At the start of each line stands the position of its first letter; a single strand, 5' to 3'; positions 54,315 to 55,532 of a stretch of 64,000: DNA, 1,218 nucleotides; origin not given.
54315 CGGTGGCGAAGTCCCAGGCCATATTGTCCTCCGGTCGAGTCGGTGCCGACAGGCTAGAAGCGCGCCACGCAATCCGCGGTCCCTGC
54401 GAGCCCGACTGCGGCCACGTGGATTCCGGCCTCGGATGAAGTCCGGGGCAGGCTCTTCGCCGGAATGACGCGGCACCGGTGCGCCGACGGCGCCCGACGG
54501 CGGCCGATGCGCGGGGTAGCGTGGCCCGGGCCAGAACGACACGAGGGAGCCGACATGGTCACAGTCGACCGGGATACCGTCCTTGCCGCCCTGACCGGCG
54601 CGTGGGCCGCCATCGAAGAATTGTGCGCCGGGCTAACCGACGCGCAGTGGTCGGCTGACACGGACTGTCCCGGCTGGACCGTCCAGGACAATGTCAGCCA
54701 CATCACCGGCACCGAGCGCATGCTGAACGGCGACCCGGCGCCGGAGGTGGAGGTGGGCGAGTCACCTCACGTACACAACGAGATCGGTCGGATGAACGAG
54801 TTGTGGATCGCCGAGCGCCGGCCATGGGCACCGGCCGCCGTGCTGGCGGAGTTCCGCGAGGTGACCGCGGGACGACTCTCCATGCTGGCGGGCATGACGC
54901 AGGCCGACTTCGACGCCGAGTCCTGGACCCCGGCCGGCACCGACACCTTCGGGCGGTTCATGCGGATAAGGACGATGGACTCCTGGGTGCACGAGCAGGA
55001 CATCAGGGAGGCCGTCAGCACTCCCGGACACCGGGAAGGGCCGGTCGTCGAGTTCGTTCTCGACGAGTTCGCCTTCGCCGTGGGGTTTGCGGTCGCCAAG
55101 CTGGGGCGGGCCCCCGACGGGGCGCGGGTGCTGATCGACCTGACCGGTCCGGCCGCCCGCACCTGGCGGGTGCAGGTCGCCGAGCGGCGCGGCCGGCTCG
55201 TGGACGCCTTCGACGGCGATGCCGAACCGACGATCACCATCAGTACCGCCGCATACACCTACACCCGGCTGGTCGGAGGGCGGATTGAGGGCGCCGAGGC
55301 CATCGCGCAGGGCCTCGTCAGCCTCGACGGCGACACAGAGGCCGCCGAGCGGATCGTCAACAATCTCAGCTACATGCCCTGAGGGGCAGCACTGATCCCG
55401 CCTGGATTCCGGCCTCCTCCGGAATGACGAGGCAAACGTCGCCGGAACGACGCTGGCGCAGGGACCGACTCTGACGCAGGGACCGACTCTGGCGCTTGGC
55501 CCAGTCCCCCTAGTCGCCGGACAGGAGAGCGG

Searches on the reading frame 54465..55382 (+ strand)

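Call 37: search_protein_families(library=pfam, proteins=[window:54465-55382:+], max_evalue=0.001)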
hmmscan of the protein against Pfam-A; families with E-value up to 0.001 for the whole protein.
window:54465-55382:+ (305 aa): 4 families
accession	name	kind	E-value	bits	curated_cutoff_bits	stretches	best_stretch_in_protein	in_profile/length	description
PF11716.13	MDMPI_N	-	2.1e-25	90.5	24.2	1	45-181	3-140/140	Mycothiol maleylpyruvate isomerase N-terminal domain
PF12867.12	DinB_2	-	3.1e-09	37.8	24.8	1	43-168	2-116/128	DinB superfamily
PF02036.22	SCP2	-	1.1e-06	29.4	21.3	1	220-299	22-98/101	SCP-2 sterol transfer family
PF07398.16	MDMPI_C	-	5.1e-06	27.6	29.5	1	200-296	5-90/90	MDMPI C-terminal domain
